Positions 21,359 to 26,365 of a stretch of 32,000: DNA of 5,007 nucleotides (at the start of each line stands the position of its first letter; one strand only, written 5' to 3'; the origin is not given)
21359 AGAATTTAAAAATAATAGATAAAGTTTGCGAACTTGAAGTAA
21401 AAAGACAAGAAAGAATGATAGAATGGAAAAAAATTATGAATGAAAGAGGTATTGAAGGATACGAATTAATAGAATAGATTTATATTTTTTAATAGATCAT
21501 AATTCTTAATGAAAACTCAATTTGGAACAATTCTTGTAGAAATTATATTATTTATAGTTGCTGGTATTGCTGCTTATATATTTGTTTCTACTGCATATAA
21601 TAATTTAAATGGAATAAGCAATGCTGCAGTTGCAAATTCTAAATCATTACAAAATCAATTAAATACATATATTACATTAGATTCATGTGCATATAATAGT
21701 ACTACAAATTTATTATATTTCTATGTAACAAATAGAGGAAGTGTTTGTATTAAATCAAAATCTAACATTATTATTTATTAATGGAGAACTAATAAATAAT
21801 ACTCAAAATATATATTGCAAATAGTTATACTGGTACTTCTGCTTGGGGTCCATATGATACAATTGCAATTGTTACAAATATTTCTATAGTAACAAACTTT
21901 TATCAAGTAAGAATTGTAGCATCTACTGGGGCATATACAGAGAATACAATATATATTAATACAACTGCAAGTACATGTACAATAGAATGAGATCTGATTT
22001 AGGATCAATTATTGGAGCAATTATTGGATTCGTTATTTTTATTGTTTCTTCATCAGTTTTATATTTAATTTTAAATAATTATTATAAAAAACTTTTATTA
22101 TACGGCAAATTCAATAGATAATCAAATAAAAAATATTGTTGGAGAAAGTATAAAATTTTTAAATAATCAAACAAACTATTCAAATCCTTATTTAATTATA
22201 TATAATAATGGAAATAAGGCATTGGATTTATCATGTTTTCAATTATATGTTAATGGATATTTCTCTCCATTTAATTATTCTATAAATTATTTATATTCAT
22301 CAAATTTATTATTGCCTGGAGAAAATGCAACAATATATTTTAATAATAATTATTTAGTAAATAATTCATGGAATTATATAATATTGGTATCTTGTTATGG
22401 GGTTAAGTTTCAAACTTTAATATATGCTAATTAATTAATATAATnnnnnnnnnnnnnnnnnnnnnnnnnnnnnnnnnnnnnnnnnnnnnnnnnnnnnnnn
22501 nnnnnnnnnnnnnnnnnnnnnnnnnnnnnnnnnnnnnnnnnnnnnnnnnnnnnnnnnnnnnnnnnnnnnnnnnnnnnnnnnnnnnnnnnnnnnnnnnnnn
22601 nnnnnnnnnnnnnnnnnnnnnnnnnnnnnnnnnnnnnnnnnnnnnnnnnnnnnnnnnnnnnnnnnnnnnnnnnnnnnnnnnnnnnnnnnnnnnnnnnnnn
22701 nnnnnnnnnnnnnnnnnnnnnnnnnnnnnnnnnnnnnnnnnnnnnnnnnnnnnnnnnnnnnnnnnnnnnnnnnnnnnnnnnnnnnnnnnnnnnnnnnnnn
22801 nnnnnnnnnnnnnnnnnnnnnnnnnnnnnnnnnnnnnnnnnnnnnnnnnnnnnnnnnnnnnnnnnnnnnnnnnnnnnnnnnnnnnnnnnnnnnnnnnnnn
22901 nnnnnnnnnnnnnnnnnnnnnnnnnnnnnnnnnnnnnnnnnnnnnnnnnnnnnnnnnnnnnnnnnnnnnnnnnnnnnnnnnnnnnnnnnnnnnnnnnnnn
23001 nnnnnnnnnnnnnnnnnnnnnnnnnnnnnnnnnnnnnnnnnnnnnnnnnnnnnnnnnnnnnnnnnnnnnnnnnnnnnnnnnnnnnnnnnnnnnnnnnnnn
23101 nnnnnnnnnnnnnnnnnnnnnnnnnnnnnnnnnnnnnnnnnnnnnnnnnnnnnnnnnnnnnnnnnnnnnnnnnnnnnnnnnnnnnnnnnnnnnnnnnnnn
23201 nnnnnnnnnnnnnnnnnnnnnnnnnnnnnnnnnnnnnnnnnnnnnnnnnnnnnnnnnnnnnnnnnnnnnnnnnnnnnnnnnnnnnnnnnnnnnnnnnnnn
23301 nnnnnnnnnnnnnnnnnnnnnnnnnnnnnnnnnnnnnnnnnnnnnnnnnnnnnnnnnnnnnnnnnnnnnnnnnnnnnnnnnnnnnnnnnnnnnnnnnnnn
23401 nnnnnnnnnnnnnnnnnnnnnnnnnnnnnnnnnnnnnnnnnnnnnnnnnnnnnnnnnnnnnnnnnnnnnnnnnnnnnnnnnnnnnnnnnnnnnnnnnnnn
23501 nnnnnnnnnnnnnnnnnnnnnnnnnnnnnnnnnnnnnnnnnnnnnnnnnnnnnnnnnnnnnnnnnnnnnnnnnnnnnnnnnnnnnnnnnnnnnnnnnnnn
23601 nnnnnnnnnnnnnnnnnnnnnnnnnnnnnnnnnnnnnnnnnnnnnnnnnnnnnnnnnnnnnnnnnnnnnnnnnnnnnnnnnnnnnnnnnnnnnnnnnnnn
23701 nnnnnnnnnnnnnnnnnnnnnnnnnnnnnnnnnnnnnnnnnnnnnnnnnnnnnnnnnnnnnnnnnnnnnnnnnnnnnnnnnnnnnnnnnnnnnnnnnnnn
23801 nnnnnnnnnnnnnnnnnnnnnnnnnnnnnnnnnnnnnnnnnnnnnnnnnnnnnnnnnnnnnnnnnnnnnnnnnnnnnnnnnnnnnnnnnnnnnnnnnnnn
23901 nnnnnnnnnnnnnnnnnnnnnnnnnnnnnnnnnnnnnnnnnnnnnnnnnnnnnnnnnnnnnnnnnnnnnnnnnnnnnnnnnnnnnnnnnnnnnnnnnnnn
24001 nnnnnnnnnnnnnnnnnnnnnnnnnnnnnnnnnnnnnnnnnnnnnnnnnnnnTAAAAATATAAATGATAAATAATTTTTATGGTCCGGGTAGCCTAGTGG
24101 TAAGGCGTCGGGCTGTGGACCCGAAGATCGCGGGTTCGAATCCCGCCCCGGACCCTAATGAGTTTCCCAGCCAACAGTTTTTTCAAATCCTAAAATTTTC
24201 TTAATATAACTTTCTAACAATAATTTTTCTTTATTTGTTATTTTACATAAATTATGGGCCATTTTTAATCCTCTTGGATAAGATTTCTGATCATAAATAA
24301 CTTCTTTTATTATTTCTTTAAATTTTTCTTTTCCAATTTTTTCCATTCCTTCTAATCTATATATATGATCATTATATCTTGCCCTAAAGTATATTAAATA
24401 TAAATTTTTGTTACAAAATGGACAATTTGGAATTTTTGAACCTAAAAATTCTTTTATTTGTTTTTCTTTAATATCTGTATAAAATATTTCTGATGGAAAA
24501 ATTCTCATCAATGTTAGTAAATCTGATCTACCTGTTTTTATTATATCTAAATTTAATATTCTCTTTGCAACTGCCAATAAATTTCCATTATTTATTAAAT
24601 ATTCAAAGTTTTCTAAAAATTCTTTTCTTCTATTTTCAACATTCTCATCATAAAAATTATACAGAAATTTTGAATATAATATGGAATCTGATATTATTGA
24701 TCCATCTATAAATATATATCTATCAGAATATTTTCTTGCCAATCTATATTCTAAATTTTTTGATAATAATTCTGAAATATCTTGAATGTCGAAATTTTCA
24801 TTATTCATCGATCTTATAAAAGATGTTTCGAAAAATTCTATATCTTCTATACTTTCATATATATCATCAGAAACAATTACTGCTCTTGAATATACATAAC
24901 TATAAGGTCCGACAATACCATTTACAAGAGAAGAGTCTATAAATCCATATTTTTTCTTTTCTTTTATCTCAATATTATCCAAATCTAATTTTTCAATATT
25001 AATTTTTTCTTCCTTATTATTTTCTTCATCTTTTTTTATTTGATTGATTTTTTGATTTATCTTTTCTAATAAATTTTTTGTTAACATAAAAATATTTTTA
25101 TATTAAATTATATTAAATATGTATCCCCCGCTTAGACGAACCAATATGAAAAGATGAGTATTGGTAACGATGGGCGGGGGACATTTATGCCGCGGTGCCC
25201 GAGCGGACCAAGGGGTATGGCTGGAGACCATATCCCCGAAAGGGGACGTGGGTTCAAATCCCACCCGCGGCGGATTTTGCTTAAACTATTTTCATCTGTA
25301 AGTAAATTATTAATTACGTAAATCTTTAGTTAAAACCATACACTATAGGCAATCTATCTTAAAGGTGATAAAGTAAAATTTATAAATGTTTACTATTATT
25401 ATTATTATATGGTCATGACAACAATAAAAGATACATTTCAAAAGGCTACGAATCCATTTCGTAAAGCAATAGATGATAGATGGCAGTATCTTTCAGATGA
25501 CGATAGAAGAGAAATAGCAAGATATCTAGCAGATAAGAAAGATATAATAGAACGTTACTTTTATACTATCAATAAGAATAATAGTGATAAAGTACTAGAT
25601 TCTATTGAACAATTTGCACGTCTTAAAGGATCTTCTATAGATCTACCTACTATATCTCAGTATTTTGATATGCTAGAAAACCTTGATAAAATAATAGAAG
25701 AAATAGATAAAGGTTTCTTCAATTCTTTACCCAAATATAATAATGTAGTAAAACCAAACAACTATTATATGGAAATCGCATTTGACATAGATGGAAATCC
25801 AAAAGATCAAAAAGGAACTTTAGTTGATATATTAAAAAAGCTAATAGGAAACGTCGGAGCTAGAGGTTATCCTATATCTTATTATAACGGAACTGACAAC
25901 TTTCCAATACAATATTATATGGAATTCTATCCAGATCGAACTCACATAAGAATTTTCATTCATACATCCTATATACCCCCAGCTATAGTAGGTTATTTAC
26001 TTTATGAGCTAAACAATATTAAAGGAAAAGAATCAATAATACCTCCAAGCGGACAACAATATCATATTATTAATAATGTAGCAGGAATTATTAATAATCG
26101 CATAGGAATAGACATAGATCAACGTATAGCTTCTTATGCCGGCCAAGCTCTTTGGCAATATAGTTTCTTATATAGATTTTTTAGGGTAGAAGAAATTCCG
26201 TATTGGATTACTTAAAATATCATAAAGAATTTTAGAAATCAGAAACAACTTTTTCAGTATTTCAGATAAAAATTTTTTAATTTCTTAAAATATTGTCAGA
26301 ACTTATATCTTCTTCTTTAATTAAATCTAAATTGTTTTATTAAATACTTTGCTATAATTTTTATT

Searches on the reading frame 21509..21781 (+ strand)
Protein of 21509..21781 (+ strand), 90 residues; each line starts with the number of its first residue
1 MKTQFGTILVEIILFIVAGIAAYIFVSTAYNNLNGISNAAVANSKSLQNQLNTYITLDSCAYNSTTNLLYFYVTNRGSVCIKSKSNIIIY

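Call 19: search_protein_families(library=pfam, max_evalue=0.01, proteins=[window:21509-21781:+])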
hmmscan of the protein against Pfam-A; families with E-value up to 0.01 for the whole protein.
window:21509-21781:+ (90 aa): 1 family
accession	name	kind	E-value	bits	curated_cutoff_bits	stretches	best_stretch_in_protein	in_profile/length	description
PF01917.21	Arch_flagellin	-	3.6e-07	31.1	29.5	1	11-89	7-90/162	Archaebacterial flagellin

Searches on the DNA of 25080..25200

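Call 57: search_rna_families(source=window, start=25080, end=25200, threshold=evalue, max_evalue=10, show_alignments=2)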
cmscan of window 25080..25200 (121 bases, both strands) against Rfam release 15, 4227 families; matches with E-value up to 10: 8.
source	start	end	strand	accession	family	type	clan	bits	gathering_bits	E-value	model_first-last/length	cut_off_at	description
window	25081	25200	+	RF00064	HgcG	Gene; snRNA; snoRNA; HACA-box;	-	20.8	77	0.00021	1-137/276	3'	HgcG RNA (Pab40)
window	25082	25188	+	RF02846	Ref84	Gene; antisense;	-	18.2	52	2.4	1-87/87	no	Enterococcus sRNA 84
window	25087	25186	-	RF02434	SpF39_sRNA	Gene; sRNA;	-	16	60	9.4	1-109/109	no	Streptococcus sRNA SpF39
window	25125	25180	+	RF03726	mir-m21-1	Gene; miRNA;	-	14.1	84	2.8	1-74/74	no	mir-m21-1 microRNA precursor family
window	25121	25184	-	RF00857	mir-233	Gene; miRNA;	-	13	67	5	1-78/78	no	mir-233 microRNA precursor family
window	25080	25152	-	RF02546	LSU_trypano_mito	Gene; rRNA;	CL00112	12.2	60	0.73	1-78/561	3'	Trypanosomatid mitochondrial large subunit ribosomal RNA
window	25113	25155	+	RF01561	DdR11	Gene; snRNA; snoRNA; CD-box;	-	12.1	65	3.2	1-76/76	no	Dictyostelium snoRNA DdR11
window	25080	25140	+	RF01824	RUF20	Gene;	-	8.6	60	3.7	358-425/425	5'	RNA of unknown function 20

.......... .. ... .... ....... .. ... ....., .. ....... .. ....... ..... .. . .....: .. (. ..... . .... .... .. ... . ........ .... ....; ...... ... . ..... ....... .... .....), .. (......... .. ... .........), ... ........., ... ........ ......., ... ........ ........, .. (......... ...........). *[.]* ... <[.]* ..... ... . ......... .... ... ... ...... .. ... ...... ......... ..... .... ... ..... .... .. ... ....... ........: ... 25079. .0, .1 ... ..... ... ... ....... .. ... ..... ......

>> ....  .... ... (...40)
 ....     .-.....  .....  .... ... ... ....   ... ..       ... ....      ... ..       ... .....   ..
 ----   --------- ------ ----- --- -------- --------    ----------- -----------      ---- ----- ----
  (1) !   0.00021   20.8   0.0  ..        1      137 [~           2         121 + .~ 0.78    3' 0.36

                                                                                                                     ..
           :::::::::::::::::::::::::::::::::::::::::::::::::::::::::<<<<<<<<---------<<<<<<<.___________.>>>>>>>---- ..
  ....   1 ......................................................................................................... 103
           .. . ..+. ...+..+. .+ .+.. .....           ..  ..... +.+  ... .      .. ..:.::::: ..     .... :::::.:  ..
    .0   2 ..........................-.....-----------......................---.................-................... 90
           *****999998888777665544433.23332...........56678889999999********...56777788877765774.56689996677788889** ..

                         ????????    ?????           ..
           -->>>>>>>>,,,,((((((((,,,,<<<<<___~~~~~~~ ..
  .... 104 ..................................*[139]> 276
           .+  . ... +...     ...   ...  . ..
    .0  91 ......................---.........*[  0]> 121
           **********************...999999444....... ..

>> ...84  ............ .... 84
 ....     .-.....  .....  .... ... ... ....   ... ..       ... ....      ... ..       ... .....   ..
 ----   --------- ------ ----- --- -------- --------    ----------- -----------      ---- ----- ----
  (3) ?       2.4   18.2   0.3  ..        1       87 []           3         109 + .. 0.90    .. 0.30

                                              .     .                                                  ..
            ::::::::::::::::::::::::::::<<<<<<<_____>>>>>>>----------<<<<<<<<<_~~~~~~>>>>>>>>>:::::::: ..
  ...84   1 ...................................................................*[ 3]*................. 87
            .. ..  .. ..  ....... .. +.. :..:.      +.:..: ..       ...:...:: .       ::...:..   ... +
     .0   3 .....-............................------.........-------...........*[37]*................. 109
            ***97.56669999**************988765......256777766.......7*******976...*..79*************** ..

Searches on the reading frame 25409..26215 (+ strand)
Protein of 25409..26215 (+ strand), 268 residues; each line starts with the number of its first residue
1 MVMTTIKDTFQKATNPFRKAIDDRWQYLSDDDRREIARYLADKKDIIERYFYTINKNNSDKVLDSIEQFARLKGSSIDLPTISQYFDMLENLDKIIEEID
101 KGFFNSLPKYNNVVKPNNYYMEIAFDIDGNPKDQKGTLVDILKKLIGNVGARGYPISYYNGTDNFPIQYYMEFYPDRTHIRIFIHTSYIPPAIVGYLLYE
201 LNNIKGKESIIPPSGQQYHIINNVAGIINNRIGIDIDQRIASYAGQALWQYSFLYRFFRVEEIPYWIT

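Call 41: search_protein_families(library=pfam, max_evalue=0.1, proteins=[window:25409-26215:+])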
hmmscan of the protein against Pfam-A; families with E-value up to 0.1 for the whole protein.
window:25409-26215:+ (268 aa): 2 families
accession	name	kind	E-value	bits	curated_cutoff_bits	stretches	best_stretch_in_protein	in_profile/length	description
PF02897.21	Peptidase_S9_N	-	0.02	14.1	24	1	15-56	12-53/414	Prolyl oligopeptidase, N-terminal beta-propeller domain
PF13936.12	HTH_38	-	0.081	13.1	27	0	24-43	1-20/44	Helix-turn-helix domain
